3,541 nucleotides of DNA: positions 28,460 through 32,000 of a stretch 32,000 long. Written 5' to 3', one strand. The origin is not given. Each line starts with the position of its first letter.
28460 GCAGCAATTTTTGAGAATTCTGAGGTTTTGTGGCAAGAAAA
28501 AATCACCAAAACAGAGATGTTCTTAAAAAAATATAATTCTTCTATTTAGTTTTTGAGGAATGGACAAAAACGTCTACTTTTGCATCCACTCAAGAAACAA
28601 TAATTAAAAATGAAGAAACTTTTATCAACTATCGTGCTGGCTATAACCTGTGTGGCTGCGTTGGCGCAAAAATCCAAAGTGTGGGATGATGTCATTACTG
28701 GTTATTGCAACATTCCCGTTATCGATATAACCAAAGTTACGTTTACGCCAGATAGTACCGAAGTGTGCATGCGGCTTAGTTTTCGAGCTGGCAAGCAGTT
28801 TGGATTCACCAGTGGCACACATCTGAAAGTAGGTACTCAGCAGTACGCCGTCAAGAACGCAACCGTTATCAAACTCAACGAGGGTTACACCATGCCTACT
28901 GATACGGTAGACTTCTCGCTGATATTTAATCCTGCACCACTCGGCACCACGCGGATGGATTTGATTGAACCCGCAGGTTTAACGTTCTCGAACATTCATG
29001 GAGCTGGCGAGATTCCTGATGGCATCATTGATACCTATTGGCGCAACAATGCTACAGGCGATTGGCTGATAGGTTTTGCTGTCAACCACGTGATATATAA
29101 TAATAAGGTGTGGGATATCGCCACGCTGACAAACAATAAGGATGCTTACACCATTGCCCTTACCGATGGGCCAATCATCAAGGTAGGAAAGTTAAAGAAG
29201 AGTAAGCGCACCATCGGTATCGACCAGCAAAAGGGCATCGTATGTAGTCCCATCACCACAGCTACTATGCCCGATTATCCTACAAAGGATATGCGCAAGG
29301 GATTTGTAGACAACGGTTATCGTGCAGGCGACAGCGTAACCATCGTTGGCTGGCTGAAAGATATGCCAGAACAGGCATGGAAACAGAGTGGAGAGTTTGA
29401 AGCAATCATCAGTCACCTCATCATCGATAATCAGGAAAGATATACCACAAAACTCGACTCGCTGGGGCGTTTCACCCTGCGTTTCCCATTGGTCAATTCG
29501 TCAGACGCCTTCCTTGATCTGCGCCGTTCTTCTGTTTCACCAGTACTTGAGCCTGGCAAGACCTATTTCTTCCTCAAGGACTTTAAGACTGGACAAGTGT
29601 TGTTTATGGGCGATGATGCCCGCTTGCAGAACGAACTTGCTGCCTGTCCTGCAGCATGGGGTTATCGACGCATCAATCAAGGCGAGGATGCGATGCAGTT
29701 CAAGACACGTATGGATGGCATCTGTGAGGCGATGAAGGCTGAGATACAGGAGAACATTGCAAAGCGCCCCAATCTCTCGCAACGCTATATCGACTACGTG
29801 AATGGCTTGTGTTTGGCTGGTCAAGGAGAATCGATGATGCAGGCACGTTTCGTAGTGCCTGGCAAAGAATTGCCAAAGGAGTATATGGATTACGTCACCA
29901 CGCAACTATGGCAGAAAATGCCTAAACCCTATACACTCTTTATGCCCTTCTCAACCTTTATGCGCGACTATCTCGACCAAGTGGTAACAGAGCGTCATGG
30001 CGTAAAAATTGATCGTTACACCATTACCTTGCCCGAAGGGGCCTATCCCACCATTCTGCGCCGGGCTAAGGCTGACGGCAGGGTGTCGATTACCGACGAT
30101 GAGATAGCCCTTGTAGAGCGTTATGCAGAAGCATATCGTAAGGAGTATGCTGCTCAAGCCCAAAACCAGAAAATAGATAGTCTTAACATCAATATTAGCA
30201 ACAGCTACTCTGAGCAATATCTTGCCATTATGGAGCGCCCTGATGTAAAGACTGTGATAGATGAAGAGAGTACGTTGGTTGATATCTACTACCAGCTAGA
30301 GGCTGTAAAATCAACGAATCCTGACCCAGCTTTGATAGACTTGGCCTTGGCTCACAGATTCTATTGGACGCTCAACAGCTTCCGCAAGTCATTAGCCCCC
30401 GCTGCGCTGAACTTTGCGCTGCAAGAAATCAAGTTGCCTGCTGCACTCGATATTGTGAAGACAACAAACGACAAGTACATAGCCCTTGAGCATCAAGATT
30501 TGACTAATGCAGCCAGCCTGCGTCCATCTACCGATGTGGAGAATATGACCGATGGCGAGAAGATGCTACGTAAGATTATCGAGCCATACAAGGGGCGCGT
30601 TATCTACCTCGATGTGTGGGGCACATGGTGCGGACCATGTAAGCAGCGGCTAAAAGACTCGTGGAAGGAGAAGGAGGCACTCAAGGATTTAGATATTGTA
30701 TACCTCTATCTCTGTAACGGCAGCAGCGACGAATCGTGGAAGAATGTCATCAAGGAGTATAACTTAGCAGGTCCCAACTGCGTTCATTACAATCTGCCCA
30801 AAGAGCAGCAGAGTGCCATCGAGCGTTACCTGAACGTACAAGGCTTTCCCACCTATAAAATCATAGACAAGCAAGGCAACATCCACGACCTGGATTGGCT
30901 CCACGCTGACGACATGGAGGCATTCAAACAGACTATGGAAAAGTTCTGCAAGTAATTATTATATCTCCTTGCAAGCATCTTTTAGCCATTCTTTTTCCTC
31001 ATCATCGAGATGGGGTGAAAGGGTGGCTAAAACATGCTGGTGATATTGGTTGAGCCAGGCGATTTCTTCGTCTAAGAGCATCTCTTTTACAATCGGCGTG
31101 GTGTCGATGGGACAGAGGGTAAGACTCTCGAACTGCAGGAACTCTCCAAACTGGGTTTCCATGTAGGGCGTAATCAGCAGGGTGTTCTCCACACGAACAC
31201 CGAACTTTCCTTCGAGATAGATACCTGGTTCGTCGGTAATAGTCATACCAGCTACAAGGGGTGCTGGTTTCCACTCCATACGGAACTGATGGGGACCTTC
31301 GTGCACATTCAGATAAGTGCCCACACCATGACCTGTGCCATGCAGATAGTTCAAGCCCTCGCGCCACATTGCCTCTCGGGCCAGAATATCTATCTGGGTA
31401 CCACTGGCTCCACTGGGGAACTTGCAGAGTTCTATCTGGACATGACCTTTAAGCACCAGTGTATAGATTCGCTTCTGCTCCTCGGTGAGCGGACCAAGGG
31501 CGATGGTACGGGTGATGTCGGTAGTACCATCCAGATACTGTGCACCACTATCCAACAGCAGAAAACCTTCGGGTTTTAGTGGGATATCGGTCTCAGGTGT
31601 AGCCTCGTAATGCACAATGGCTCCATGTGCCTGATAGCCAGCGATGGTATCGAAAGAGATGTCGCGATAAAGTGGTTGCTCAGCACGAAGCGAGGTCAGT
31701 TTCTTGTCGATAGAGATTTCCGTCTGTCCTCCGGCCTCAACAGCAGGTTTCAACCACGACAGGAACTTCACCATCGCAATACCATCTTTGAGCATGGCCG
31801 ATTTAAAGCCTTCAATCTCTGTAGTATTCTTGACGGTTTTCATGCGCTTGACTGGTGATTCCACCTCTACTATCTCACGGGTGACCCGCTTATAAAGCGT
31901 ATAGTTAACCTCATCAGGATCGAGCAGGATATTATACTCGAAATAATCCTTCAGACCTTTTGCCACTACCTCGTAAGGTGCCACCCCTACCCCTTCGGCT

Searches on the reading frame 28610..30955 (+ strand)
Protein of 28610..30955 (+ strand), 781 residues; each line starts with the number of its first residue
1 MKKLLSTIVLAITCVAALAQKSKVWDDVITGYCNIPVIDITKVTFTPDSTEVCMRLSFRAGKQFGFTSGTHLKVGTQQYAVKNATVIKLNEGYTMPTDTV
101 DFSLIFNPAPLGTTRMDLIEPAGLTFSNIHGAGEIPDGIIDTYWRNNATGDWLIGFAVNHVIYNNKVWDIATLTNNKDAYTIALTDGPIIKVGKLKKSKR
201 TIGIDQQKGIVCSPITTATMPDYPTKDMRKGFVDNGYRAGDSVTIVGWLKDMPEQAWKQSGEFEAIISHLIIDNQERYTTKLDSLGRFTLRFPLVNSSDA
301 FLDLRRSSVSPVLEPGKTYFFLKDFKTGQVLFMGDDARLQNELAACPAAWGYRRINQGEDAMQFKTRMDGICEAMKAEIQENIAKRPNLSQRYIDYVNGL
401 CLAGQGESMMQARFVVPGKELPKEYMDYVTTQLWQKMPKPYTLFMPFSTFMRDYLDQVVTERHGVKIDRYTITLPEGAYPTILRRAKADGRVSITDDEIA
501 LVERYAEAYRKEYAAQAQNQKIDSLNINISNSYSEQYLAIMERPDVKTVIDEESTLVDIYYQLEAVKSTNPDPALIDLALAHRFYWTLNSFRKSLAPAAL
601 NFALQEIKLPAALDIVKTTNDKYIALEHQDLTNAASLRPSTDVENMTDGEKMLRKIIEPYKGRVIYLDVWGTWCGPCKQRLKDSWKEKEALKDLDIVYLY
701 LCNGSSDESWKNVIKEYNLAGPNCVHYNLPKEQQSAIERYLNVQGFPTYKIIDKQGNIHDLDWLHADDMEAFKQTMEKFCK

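Call 7: search_protein_families(library=pfam, proteins=[window:28610-30955:+], max_evalue=0.01)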
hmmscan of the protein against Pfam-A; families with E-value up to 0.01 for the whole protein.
window:28610-30955:+ (781 aa): 5 families
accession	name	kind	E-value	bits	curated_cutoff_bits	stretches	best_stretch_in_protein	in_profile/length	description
PF13905.12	Thioredoxin_8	-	2.8e-11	44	27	1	662-758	1-94/94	Thioredoxin-like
PF08534.16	Redoxin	-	2.2e-05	24.7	26.6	1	658-760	25-130/148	Redoxin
PF00578.27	AhpC-TSA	-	8.1e-05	23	26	1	659-759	22-122/124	AhpC/TSA family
PF00085.26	Thioredoxin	-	0.0024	18.3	23.5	0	664-685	20-40/103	Thioredoxin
PF13098.12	Thioredoxin_2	-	0.0069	17.2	27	0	662-757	5-86/104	Thioredoxin-like domain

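Call 14: search_protein_families(library=ncbifam, proteins=[window:28610-30955:+], max_evalue=0.01)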
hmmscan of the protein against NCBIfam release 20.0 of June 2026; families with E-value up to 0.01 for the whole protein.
window:28610-30955:+ (781 aa): 7 families
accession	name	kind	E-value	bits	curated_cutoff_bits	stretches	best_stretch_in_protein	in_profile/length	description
NF002854.0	PRK03147.1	subfamily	4.5e-10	39.7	170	1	657-760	57-154/176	thiol-disulfide oxidoreductase ResA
NF041202.1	StoA_CxxC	exception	2e-05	24.5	210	1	655-758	45-144/163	endospore biogenesis thiol-disulfide oxidoreductase StoA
NF047696.1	ThlDiSintTplARhiz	equivalog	2.2e-05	24.3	230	1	656-756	91-191/219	thiol:disulfide interchange protein TlpA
NF010625.0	PRK14018.1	equivalog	4.7e-05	22.1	522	1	661-761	55-155/521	bifunctional peptide-methionine (S)-S-oxide reductase MsrA/peptide-methionine (R)-S-oxide reductase MsrB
NF001419.0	PRK00293.1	subfamily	0.00057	18.6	330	1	584-728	403-544/574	protein-disulfide reductase DsbD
TIGR00385.1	dsbE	subfamily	0.0016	18.1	123.15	1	650-680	52-81/173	DsbE family thiol:disulfide interchange protein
TIGR01068.1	thioredoxin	equivalog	0.0053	16.9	96.8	0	663-679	15-31/101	thioredoxin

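Call 15: search_protein_families(library=phrogs, proteins=[window:28610-30955:+], max_evalue=0.01)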
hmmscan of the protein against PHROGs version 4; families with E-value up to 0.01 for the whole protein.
window:28610-30955:+ (781 aa): 0 families

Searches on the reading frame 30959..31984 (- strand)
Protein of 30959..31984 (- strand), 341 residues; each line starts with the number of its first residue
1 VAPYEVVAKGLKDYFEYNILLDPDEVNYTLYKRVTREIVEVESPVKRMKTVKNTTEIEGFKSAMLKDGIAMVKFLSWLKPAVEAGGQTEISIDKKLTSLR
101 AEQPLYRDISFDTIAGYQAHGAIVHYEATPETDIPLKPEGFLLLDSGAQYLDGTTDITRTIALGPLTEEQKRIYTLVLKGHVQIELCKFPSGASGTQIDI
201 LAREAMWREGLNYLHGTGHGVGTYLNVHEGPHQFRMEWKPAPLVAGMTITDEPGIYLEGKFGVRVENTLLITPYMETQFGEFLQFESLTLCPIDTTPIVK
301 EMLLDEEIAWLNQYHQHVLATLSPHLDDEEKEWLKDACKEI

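Call 7: search_protein_families(library=pfam, proteins=[window:30959-31984:-], max_evalue=0.01)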
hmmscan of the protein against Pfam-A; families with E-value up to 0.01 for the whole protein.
window:30959-31984:- (341 aa): 3 families
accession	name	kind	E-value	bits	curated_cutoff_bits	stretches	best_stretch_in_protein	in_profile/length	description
PF00557.29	Peptidase_M24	-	5.4e-50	170.5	23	1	60-273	3-208/208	Metallopeptidase family M24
PF16188.10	Peptidase_M24_C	-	1.1e-25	89.8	28.9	1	281-341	1-63/63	C-terminal region of peptidase_M24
PF16189.11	Creatinase_N_2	-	6.4e-07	30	29.7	1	2-56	102-161/161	Creatinase/Prolidase N-terminal domain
